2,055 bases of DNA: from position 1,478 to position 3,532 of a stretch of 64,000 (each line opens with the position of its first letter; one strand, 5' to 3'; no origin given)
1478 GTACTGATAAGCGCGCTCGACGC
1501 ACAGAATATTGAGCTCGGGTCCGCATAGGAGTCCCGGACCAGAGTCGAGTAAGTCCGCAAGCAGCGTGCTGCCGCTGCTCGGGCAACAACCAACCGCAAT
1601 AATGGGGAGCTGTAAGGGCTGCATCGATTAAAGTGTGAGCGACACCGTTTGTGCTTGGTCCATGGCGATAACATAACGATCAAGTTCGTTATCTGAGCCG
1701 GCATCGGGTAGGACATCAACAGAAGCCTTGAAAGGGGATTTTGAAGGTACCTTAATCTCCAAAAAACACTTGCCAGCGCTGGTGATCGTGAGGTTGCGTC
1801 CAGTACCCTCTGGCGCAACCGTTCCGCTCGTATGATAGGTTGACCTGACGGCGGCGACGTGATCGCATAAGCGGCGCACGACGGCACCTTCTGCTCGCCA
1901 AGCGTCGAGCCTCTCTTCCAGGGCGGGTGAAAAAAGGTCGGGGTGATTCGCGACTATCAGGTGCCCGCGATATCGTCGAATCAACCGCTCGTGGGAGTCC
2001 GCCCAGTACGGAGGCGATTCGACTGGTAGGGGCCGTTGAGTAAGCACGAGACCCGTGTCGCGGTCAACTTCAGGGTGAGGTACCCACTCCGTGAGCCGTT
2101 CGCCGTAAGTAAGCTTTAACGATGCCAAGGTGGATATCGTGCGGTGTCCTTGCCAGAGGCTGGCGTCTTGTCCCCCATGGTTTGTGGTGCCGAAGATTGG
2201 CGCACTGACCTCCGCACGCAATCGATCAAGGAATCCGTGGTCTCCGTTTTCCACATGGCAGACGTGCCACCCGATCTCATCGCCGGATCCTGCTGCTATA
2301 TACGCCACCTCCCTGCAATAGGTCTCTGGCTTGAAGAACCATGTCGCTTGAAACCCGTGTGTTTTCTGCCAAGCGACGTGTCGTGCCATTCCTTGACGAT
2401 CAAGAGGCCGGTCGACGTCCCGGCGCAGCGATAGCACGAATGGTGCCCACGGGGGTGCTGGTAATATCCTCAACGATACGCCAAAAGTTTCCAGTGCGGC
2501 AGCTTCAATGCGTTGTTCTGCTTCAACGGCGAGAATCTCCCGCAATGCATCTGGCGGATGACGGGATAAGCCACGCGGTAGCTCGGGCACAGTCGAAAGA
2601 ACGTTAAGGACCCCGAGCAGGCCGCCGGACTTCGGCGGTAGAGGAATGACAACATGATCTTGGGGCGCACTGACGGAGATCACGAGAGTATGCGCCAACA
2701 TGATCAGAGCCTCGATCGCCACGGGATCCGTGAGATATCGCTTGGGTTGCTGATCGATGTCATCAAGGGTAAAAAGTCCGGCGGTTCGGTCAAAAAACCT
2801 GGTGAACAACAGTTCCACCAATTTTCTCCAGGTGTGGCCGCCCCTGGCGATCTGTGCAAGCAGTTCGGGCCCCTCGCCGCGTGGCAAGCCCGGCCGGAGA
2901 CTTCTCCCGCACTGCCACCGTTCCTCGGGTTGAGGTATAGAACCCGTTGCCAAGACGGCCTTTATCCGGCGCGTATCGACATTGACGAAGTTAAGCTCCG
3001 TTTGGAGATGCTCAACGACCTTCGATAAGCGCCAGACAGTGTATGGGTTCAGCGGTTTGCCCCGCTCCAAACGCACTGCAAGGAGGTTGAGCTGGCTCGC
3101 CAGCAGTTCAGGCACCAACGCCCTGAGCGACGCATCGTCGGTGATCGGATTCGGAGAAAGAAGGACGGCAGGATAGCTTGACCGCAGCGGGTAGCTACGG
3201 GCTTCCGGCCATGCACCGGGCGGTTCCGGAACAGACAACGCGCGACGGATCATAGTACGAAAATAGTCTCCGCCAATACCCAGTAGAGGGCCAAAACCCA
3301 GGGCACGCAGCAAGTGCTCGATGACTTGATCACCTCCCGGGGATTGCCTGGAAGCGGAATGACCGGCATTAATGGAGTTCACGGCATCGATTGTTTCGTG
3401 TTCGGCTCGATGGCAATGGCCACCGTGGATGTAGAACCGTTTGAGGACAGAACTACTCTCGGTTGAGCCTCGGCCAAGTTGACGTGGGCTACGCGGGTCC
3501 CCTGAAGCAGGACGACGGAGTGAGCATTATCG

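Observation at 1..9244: Lower-GC glycan-tailoring island abutting a high-GC pglCDEF-type core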

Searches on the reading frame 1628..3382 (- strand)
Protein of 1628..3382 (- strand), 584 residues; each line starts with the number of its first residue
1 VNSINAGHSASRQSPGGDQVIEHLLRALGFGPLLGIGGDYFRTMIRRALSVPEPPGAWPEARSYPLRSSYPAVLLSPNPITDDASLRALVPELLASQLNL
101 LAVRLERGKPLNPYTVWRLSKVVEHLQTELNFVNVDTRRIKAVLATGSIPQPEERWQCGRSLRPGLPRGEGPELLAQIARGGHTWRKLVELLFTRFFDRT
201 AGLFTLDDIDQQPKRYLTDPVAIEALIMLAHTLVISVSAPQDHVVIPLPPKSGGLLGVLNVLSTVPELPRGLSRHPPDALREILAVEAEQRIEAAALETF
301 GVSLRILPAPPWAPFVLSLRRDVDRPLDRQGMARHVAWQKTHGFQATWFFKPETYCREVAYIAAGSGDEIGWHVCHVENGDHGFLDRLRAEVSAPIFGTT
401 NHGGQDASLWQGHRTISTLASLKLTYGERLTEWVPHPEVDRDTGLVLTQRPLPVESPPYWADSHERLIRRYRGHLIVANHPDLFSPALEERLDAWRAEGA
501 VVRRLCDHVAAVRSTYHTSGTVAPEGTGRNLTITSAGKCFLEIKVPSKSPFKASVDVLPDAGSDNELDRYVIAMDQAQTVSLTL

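Call 3: search_protein_families(library=pfam, proteins=[window:1628-3382:-], max_evalue=0.01)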
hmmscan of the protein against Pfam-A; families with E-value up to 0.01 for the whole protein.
window:1628-3382:- (584 aa): 0 families

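Call 4: search_protein_families(library=ncbifam, proteins=[window:1628-3382:-], max_evalue=0.01)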
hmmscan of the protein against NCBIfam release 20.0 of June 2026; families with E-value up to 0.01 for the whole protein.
window:1628-3382:- (584 aa): 0 families

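Call 18: find_homologous_proteins(query=window:1628-3382:-)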
Query window:1628-3382:- (584 aa): 2 proteins with E <= 0.001 among 8000 candidates.
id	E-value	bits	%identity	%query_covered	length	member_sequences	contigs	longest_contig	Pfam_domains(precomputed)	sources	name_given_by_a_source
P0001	0.0e+0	1258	94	100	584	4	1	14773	-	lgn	-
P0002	1.5e-126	441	44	91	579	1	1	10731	-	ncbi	-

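Call 19: find_encoding_contigs(protein=P0002, flank=10000, max_places=4)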
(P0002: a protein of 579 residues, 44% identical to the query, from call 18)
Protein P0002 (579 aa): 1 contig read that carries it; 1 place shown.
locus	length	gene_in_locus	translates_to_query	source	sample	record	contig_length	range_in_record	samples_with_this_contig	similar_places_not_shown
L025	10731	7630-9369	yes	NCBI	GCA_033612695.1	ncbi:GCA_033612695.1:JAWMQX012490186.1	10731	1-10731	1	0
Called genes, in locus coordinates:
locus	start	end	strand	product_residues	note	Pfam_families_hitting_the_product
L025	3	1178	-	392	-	?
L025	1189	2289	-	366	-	PF02350:Epimerase_2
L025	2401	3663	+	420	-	PF13579:Glyco_trans_4_4, PF13439:Glyco_transf_4, PF00534:Glycos_transf_1 (weak), PF13692:Glyco_trans_1_4 (weak)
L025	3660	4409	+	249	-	PF05175:MTS, PF13847:Methyltransf_31, PF08241:Methyltransf_11, PF08242:Methyltransf_12, PF13649:Methyltransf_25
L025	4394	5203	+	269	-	PF01061:ABC2_membrane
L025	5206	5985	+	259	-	PF00005:ABC_tran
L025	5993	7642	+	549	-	-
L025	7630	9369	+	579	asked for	-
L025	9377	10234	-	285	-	PF13469:Sulfotransfer_3 (faint)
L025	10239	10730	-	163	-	?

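Call 20: find_encoding_contigs(protein=P0001, flank=10000, max_places=4)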
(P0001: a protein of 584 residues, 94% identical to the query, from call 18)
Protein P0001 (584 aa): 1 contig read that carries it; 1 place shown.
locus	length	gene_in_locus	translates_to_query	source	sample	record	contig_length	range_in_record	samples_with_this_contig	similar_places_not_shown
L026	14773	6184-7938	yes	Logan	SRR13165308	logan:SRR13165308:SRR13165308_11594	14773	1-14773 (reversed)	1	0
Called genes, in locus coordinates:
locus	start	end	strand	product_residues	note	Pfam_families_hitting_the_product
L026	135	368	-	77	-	-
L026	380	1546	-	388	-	PF13439:Glyco_transf_4 (weak), PF13579:Glyco_trans_4_4 (weak), PF00534:Glycos_transf_1, PF13692:Glyco_trans_1_4, PF13524:Glyco_trans_1_2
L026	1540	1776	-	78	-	-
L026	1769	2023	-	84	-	-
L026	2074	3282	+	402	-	PF13649:Methyltransf_25 (faint), PF13489:Methyltransf_23 (faint), PF08242:Methyltransf_12 (weak)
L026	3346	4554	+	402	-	PF13489:Methyltransf_23 (faint), PF08241:Methyltransf_11, PF08242:Methyltransf_12, PF13649:Methyltransf_25, PF13847:Methyltransf_31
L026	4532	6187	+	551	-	-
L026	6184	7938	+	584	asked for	-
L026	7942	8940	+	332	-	PF13469:Sulfotransfer_3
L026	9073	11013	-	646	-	PF13522:GATase_6, PF13537:GATase_7, PF00733:Asn_synthase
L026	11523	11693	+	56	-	-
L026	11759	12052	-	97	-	-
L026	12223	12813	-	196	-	PF05050:Methyltransf_21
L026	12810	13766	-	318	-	-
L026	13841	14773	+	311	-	?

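Call 33: search_protein_representatives(alignment_id=A1)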
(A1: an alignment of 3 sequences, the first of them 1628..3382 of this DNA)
Query: 3 sequences, 584 profile positions. Proteins with E-value up to 0.001 (for the whole library): 166; up to 1e-10: 39; up to 1e-30: 16. The best 150 are listed.
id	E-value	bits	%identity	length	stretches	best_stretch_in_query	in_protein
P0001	0.0e+00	1219.2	-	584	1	1-584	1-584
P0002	0.0e+00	1055.5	-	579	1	9-581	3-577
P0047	5.5e-109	381.6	-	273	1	309-572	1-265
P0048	3.9e-102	359.0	-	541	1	24-523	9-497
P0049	4.1e-65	236.7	-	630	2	182-545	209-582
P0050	7.8e-59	216.0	-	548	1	62-488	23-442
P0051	1.4e-56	208.6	-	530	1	98-514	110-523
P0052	7.3e-53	196.3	-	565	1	189-488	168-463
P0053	3.7e-52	193.9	-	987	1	184-533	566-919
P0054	1.1e-49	185.8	-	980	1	191-517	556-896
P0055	2.3e-48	181.4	-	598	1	174-515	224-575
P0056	3.1e-42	161.2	-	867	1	190-509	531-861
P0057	8.5e-40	153.1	-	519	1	161-514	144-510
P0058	1.5e-39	152.3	-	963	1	177-543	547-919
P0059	3.1e-38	147.9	-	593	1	169-503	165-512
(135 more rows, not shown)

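Call 60: predict_structure(alignment_id=A3)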
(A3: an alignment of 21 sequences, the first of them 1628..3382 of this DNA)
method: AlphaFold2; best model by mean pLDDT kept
length: 584 residues; sequences in the alignment: 21
mean_pLDDT: 88.4   pTM: 0.88
mean pLDDT of the five models: 88.4, 87.4, 87.3, 86.2, 85.3
residues with pLDDT >= 90: 429; 70-90: 98; 50-70: 30; < 50: 27
segments of 3 or more residues with pLDDT < 50: 1-14, 154-161, 558-561
pLDDT, mean of each block of 10 residues (from residue 1): 31 62 97 94 94 85 95 89 92 96 89 88 93 94 78 44 74 94 90 94 95 92 96 94 93 88 94 92 96 95 94 96 92 95 96 93 94 95 94 85 93 97 96 95 95 79 94 96 92 97 97 95 84 92 84 51 70 82 73
secondary structure, 60 per line:
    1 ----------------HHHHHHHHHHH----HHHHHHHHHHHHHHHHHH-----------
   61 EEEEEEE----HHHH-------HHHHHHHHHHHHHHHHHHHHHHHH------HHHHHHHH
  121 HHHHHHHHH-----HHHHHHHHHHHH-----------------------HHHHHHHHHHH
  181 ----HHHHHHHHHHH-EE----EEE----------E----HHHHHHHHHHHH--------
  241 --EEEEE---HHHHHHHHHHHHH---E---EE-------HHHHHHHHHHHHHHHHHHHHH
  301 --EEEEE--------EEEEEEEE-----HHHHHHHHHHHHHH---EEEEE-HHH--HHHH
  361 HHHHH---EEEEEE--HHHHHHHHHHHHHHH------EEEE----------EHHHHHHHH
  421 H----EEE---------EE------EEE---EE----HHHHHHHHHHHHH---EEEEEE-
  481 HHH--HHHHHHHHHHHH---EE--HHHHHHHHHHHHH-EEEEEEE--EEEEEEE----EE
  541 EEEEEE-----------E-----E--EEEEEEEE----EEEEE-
elements in order: H17-27 H32-49 E61-67 H72-75 H83-106 H113-129 H135-146 H170-180 H185-195 E203-205 H221-232 E243-247 H251-263 H280-300 E303-307 E316-323 H329-342 E346-350 H357-365 E369-374 H377-391 E398-401 H413-421 E426-428 E446-448 H458-470 E474-479 H486-497 H505-517 E519-525 E528-534 E539-546 E567-574 E579-583

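Call 63: fold_search(model_id=the predicted structure, library=pdb)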
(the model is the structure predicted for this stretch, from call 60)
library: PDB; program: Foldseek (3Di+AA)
matches with E <= 10: 1225; with E <= 0.001: 17
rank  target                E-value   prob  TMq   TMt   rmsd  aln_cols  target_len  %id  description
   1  6hpa                  2.2e-05  1.00  0.24  0.48   5.3       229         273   15  Crystal structure of a BA3943 mutant,a CE4 family pseudoenzyme (released 2019-10-09)
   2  7bkf                  4.9e-05  1.00  0.24  0.46   7.0       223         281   14  Crystal structure of WT BA3943, a CE4 family pseudoenzyme from Bacillus Anthracis (released 2021-05-19)
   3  6hm9                  6.1e-05  1.00  0.24  0.48   4.7       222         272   14  Crystal structure of a BA3943 mutant,a CE4 family pseudoenzyme with restored enzymatic activity. (released 2019-10-09)
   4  8t0j                  8.1e-05  1.00  0.25  0.48   9.3       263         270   18  Salmonella Typhimurium ArnD (released 2023-10-18)
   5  4nz4_A                1.3e-04  1.00  0.21  0.30  10.8       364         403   11  Structure of Vibrio cholerae chitin de-N-acetylase in complex with 2-(ACETYLAMINO)-2-DEOXY-A-D-GLUCOPYRANOSE (NDG) and (released 2014-08-13)
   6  4ny2_B                1.9e-04  1.00  0.22  0.30  10.8       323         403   13  Structure of Vibrio cholerae chitin de-N-acetylase in complex with acetate ion (ACT) in P 21 (released 2014-08-13)
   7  4nyy_C                2.2e-04  1.00  0.22  0.30   9.3       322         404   12  Structure of Vibrio cholerae chitin de-N-acetylase in complex with acetate ion (ACT) in P 2 21 21 (released 2014-08-13)
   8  1w17_B                2.2e-04  1.00  0.23  0.50   9.5       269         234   10  Structure of Bacillus subtilis PdaA, a family 4 Carbohydrate esterase. (released 2005-01-10)
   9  4ny2_A                3.0e-04  1.00  0.22  0.30  10.7       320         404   13  Structure of Vibrio cholerae chitin de-N-acetylase in complex with acetate ion (ACT) in P 21 (released 2014-08-13)
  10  4nyy_A                3.4e-04  1.00  0.21  0.30   9.1       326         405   13  Structure of Vibrio cholerae chitin de-N-acetylase in complex with acetate ion (ACT) in P 2 21 21 (released 2014-08-13)
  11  4nyu                  5.3e-04  1.00  0.21  0.30   9.4       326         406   13  Structure of Vibrio cholerae chitin de-N-acetylase in complex with acetate ion (ACT) in C 2 2 21 (released 2014-08-13)
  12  3wx7_A                5.9e-04  1.00  0.23  0.32  11.5       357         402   12  Crystal structure of COD (released 2014-12-03)
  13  6h8l_B                6.2e-04  1.00  0.24  0.60   5.4       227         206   14  Structure of peptidoglycan deacetylase PdaC from Bacillus subtilis (released 2019-11-13)
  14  4nz1_A                6.6e-04  1.00  0.22  0.30  10.6       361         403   12  Structure of Vibrio cholerae chitin de-N-acetylase in complex with DI(N-ACETYL-D-GLUCOSAMINE) (CBS) in P 21 (released 2014-08-13)
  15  2j13                  8.2e-04  1.00  0.22  0.56   4.5       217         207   12  Structure of a family 4 carbohydrate esterase from Bacillus anthracis (released 2006-10-03)
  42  3hft                  6.7e-03  1.00  0.23  0.49  11.7       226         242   17  Crystal structure of a putative polysaccharide deacetylase involved in o-antigen biosynthesis (wbms, bb0128) from bordet (released 2009-06-23)
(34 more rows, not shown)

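Call 90: find_related_loci(query=A3, collection=metagenome_contigs, flank=6000)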
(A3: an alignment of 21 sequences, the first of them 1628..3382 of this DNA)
Query A3 (584 aa) in metagenome_contigs; peptide patterns used: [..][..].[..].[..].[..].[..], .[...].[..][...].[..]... (x = any residue, [..] = any of these).
138 stretches matched a pattern; 6 encode a relative of the query (tblastn E <= 1e-3); 6 distinct loci.
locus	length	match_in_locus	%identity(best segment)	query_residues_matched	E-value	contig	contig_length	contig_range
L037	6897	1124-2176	29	174-514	2e-32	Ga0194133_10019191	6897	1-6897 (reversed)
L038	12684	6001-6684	30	251-484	2e-28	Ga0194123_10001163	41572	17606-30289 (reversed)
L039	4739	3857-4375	32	315-485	3e-25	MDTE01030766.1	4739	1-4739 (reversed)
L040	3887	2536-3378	28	192-494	6e-19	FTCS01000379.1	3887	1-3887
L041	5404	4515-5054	32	315-493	1e-18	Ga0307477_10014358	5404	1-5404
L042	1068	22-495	30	367-522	4e-19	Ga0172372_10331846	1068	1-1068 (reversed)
